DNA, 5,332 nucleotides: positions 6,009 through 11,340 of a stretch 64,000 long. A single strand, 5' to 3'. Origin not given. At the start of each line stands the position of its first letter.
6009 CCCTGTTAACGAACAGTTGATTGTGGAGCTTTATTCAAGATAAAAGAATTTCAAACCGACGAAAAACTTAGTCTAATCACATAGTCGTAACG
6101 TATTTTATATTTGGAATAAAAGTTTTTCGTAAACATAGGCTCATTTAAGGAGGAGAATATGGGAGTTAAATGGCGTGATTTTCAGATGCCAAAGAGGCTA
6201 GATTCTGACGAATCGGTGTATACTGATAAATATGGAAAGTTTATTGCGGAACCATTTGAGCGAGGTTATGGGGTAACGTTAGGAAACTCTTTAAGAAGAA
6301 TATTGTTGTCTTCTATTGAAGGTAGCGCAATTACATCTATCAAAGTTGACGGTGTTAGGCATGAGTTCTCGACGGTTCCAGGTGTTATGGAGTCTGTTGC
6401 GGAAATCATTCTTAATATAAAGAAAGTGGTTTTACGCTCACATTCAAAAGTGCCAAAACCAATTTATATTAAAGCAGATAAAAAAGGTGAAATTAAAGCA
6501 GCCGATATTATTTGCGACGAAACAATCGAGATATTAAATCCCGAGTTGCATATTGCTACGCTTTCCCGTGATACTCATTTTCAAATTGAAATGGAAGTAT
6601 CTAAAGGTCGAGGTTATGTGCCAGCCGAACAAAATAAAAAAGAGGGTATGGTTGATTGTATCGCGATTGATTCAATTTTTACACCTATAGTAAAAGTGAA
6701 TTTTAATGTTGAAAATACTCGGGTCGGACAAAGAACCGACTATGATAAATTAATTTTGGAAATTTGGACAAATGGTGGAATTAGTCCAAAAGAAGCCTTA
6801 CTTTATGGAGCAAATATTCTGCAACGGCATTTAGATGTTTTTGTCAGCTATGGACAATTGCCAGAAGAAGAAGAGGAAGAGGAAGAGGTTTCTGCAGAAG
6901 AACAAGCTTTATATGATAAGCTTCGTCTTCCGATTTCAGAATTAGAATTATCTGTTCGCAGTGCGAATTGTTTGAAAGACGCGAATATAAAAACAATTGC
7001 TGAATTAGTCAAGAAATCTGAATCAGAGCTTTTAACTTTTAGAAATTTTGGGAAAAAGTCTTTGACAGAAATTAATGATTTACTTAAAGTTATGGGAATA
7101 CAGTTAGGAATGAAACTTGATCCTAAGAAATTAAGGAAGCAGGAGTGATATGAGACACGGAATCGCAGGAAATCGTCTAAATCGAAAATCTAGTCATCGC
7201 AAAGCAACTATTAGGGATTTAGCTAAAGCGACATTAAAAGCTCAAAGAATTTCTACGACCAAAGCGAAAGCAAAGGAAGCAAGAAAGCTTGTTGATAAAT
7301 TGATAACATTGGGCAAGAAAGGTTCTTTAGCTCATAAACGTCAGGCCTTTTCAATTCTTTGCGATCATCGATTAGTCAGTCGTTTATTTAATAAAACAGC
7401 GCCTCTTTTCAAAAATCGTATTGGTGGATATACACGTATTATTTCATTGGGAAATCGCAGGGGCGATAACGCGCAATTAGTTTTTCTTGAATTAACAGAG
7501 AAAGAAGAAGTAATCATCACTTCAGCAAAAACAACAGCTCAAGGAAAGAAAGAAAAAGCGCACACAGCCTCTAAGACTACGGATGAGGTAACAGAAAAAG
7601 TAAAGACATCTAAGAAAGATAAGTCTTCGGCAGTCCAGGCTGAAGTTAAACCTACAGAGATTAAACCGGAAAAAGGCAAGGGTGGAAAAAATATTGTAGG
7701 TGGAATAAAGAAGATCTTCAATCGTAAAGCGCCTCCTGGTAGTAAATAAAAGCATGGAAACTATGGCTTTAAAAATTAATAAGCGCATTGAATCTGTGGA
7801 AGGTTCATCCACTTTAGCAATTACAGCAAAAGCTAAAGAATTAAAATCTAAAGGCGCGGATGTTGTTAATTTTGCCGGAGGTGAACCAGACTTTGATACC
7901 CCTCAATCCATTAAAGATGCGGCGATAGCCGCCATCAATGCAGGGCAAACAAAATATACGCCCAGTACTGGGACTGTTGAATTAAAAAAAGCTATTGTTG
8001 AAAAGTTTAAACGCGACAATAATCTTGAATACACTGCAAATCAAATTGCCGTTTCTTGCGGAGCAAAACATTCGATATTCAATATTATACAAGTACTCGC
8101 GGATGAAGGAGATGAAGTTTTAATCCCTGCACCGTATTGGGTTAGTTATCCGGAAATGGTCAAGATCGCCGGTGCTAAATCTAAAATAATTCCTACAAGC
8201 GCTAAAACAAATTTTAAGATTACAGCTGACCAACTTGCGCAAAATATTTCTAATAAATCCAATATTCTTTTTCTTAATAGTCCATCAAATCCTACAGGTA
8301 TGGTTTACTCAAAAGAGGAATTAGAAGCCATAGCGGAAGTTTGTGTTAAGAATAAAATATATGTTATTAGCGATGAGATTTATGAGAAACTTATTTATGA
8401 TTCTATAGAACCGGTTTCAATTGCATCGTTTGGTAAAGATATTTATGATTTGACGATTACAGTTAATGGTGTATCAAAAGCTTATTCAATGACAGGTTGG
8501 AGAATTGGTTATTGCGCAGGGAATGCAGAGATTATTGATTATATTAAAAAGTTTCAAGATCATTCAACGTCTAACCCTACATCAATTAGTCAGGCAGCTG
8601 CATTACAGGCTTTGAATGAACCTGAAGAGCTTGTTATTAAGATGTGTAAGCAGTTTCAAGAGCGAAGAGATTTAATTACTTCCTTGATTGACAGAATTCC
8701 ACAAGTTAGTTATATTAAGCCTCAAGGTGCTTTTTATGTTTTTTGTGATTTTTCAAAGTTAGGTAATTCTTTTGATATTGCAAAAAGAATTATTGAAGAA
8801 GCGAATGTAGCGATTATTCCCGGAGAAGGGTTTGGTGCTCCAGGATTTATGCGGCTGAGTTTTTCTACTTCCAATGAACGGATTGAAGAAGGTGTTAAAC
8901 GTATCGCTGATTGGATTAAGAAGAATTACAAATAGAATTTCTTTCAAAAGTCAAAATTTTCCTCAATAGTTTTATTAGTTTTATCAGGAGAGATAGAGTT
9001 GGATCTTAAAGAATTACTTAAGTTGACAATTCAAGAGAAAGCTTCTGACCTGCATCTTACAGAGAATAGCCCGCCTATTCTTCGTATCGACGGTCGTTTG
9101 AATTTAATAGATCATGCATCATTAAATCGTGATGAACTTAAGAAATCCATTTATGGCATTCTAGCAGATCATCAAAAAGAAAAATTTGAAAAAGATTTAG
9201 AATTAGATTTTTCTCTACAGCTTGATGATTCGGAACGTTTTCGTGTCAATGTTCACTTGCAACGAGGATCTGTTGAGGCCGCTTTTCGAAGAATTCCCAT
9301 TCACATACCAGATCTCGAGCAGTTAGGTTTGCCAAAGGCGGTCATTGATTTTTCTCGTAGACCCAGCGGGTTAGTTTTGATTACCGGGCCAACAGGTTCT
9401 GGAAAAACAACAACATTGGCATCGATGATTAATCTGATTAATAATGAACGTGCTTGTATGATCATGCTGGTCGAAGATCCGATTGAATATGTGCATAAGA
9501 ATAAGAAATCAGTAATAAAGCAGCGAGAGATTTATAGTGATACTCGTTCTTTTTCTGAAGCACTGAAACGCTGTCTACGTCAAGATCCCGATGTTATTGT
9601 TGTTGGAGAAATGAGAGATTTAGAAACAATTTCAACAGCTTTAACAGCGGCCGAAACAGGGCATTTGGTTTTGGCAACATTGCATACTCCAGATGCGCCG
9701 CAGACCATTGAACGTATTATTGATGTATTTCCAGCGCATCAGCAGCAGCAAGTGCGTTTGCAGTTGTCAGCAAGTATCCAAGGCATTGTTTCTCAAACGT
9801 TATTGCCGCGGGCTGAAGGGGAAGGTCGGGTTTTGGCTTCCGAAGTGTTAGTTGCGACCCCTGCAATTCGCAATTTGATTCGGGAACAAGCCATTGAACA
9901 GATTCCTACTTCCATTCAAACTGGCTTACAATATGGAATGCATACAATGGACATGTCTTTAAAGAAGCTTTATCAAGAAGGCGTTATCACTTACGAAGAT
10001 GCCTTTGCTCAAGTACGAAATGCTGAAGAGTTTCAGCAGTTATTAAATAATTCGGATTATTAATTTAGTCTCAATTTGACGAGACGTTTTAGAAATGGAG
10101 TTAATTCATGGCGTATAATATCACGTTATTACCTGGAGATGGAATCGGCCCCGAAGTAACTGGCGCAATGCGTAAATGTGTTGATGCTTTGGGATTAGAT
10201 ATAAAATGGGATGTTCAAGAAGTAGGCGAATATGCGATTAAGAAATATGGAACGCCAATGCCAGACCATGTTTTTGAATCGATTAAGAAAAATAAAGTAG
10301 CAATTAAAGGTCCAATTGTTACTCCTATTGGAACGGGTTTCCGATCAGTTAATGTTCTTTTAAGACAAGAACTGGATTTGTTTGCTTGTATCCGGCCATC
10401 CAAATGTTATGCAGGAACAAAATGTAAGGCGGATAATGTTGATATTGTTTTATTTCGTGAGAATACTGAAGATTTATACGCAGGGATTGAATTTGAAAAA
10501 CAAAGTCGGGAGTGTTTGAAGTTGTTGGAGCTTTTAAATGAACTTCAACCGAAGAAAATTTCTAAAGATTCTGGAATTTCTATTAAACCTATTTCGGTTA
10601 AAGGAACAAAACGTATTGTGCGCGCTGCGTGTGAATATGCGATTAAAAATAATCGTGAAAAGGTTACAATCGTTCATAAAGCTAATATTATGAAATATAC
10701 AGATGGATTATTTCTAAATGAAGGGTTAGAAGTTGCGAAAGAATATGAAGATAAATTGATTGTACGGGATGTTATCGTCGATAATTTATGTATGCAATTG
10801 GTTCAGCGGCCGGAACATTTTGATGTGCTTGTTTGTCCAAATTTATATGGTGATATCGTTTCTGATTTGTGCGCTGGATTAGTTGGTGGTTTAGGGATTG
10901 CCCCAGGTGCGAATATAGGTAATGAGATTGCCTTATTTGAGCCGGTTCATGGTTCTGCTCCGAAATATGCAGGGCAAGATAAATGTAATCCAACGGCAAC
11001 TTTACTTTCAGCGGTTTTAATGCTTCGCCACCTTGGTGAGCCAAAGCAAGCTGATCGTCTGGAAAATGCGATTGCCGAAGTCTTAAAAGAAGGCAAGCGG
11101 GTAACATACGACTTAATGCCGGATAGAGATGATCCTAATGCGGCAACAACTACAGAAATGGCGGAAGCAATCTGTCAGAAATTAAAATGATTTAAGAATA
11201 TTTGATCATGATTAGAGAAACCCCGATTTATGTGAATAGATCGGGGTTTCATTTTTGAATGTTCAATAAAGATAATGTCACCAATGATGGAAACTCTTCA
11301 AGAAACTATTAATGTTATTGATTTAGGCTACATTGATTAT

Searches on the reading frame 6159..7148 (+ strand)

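Call 80: search_protein_families(library=ncbifam, proteins=[window:6159-7148:+], max_evalue=1e-10)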
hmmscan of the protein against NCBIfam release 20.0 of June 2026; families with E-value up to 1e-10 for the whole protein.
window:6159-7148:+ (329 aa): 8 families
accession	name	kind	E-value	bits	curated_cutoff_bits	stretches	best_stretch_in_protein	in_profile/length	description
NF003513.0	PRK05182.1-2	equivalog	2.5e-126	421.2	302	1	4-323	5-322/338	DNA-directed RNA polymerase subunit alpha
NF003519.0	PRK05182.2-5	equivalog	8.8e-123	409.3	277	1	6-319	2-317/320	DNA-directed RNA polymerase subunit alpha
TIGR02027.1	rpoA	equivalog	1.1e-115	385.9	227.8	1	25-318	1-297/298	DNA-directed RNA polymerase subunit alpha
NF003515.0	PRK05182.2-1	equivalog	2.1e-115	385.3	406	1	16-316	11-310/314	DNA-directed RNA polymerase subunit alpha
NF003516.0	PRK05182.2-2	equivalog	8.8e-102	340.5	353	1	14-327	9-314/315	DNA-directed RNA polymerase subunit alpha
NF003517.0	PRK05182.2-3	equivalog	4.4e-99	331.7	356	1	6-324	6-326/344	DNA-directed RNA polymerase subunit alpha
NF003514.0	PRK05182.1-4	equivalog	1.6e-97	326.1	434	1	17-316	10-308/338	DNA-directed RNA polymerase subunit alpha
NF003518.0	PRK05182.2-4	equivalog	1.1e-90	304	523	1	22-319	15-309/312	DNA-directed RNA polymerase subunit alpha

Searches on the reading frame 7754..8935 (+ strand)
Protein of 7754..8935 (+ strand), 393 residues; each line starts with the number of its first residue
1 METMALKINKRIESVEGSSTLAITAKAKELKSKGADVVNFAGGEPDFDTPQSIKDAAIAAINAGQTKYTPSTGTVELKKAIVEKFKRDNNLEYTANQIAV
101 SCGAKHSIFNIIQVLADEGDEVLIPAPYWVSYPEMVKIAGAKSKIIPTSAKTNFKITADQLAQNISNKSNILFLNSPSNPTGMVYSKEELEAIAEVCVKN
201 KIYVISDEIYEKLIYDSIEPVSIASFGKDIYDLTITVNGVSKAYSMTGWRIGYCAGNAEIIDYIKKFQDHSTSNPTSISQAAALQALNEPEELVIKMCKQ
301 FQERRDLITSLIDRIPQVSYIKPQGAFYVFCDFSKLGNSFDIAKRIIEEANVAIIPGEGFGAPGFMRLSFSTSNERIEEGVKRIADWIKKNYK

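Call 80: search_protein_families(library=ncbifam, proteins=[window:7754-8935:+], max_evalue=1e-10)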
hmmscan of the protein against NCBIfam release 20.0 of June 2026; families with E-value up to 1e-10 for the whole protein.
window:7754-8935:+ (393 aa): 64 families (the best 25 are shown)
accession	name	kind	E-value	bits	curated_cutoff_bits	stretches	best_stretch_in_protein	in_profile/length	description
NF041091.1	asp_aminotase_Arch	equivalog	9.4e-128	426.2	550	1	10-389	2-376/376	aspartate aminotransferase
NF004769.0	PRK06107.1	equivalog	7.1e-120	400.4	617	1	7-388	5-398/402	aspartate transaminase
NF041364.1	GntC_guanitoxin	equivalog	3.6e-93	312.3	415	1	38-385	1-354/356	guanitoxin biosynthesis PLP-dependent (S)-gamma-hydroxy-L-arginine cyclodehydratase GntC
NF005817.0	PRK07683.1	equivalog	7.6e-93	311.3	575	1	6-392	3-385/387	aminotransferase A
NF004975.0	PRK06348.1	equivalog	1.8e-89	300.4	549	1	20-385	14-380/384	pyridoxal phosphate-dependent aminotransferase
NF004770.0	PRK06108.1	subfamily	4.7e-88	295.7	422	1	7-390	12-394/396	pyridoxal phosphate-dependent aminotransferase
NF005588.0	PRK07309.1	equivalog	1.7e-85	287.3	576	1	7-391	6-389/391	pyridoxal phosphate-dependent aminotransferase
NF005816.0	PRK07682.1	equivalog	2.5e-81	273.3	620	1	26-391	20-386/390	aminotransferase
NF006229.0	PRK08361.1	equivalog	5.7e-80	269.2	624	1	29-387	27-387/391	aspartate aminotransferase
NF005601.0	PRK07337.1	equivalog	3.2e-77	260.3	496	1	4-388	4-392/394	pyridoxal phosphate-dependent aminotransferase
NF006756.0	PRK09276.1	subfamily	3.9e-76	256.5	507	1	7-386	3-384/387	LL-diaminopimelate aminotransferase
TIGR03540.1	DapC_direct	equivalog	1.8e-74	251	593.25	1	9-385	3-381/383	LL-diaminopimelate aminotransferase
NF006514.0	PRK08960.1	equivalog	1.3e-73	248.1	554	1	6-389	3-386/388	pyridoxal phosphate-dependent aminotransferase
NF006230.0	PRK08363.1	equivalog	1.7e-73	247.8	534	1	7-391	3-395/398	alanine aminotransferase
NF005855.0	PRK07777.1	equivalog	4.3e-71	240.3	553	1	33-388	26-388/391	pyridoxal phosphate-dependent aminotransferase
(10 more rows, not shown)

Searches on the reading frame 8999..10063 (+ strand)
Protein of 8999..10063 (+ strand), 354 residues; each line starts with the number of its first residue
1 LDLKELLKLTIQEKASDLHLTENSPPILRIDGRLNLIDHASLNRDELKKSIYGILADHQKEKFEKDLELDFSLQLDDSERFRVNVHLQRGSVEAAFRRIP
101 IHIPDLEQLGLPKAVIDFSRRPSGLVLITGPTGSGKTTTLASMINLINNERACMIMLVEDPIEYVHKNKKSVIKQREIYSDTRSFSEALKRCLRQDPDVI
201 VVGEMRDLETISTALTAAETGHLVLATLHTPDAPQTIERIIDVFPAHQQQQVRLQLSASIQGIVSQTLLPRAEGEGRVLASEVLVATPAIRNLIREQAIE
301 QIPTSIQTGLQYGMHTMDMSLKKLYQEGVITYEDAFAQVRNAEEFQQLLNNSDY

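Call 80: search_protein_families(library=ncbifam, proteins=[window:8999-10063:+], max_evalue=1e-10)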
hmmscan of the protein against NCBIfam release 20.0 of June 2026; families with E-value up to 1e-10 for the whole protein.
window:8999-10063:+ (354 aa): 14 families
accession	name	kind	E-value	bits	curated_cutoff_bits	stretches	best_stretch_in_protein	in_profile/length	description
TIGR01420.1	pilT_fam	subfamily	3.8e-141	470.3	319.1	1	3-343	2-342/343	PilT/PilU family type 4a pilus ATPase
TIGR02525.1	plasmid_TraJ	equivalog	8.1e-45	153.4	368.3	1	3-335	12-363/372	plasmid transfer ATPase TraJ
TIGR02524.1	dot_icm_DotB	equivalog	2.8e-43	148.5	463.3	1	4-331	7-346/358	Dot/Icm type IV secretion system ATPase DotB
TIGR02538.1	type_IV_pilB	equivalog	9.1e-43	146.7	675.65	1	105-243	294-432/564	type IV-A pilus assembly ATPase PilB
NF007755.0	PRK10436.1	equivalog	4e-40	137.8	617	1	4-272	90-358/465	type II secretion system protein GspE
TIGR02533.1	type_II_gspE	equivalog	4.9e-40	137.6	630.25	1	106-268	222-378/486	type II secretion system ATPase GspE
NF041000.1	ATPase_ComGA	equivalog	7.4e-37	126.8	300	1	117-270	122-266/267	competence type IV pilus ATPase ComGA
NF053534.1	T4PilAsmATPsTfpB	equivalog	1.5e-36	125.9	850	1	106-268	315-471/584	type IV pilus assembly ATPase TfpB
NF058587.1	archaellum_moto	equivalog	1.2e-16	60.6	550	1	126-240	278-393/527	archaellum flagellar ATPase motor FlaI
TIGR02782.1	TrbB_P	equivalog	2.7e-15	56.5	304.55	1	126-265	139-277/303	P-type conjugative transfer ATPase TrbB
TIGR02788.1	VirB11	equivalog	1.1e-14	54.2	249.95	1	126-248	147-270/308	P-type DNA transfer ATPase VirB11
TIGR03819.1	heli_sec_ATPase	hypoth_equivalog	3.1e-13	49.6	373.15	1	126-262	181-321/340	TadA family conjugal transfer-associated ATPase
NF010407.0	PRK13833.1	subfamily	9.7e-12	44.9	499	1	126-268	147-287/323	conjugal transfer protein TrbB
NF010469.0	PRK13894.1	subfamily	3.7e-11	42.9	508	1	126-249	152-273/320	conjugal transfer ATPase TrbB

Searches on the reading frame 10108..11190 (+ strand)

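Call 80: search_protein_families(library=ncbifam, proteins=[window:10108-11190:+], max_evalue=1e-10)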
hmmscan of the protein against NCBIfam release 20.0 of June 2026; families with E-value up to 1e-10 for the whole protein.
window:10108-11190:+ (360 aa): 16 families
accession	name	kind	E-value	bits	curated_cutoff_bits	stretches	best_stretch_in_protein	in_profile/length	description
TIGR00183.1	prok_nadp_idh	equivalog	6e-112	374.5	567.3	1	5-359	29-416/417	isocitrate dehydrogenase (NADP(+))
NF006529.0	PRK08997.1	equivalog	1.1e-110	369.7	510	2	152-359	133-335/335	isocitrate dehydrogenase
NF006673.0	PRK09222.1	equivalog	3.8e-106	355.9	509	1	3-359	5-341/482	NADP-dependent isocitrate dehydrogenase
NF005425.0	PRK07006.1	equivalog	4.3e-106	355.1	490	2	6-218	30-258/416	NADP-dependent isocitrate dehydrogenase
TIGR00175.1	mito_nad_idh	equivalog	3.4e-102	342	432.4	2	158-359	139-334/334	isocitrate dehydrogenase (NAD(+))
NF040626.1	AksF2_Meth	equivalog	9.3e-97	324.2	540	1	3-359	2-330/333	homoisocitrate dehydrogenase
TIGR02088.1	LEU3_arch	subfamily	3.3e-94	315.8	409.8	2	150-337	128-311/324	isopropylmalate/isohomocitrate dehydrogenases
NF005036.0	PRK06451.1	equivalog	4.4e-88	295.8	484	1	8-357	29-406/412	NADP-dependent isocitrate dehydrogenase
TIGR02924.1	ICDH_alpha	equivalog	1.1e-87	295.1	561.35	1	4-359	2-337/473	isocitrate dehydrogenase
NF005610.0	PRK07362.1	equivalog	9.7e-87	291.6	585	2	10-211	36-259/474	NADP-dependent isocitrate dehydrogenase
NF040619.1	AksF_Meth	equivalog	5e-79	265.9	500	1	4-336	3-330/343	homoisocitrate dehydrogenase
NF002898.0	PRK03437.1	equivalog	9.2e-65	219.2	393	1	2-358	4-344/347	3-isopropylmalate dehydrogenase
TIGR00169.1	leuB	equivalog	1e-58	199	353.2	1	4-353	1-347/349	3-isopropylmalate dehydrogenase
NF040855.1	iso_homocit_dh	equivalog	1.9e-56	191.8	680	1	3-358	2-318/345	isocitrate--homoisocitrate dehydrogenase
TIGR02089.1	TTC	equivalog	1.6e-52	178.6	470.4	1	2-358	3-351/352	tartrate dehydrogenase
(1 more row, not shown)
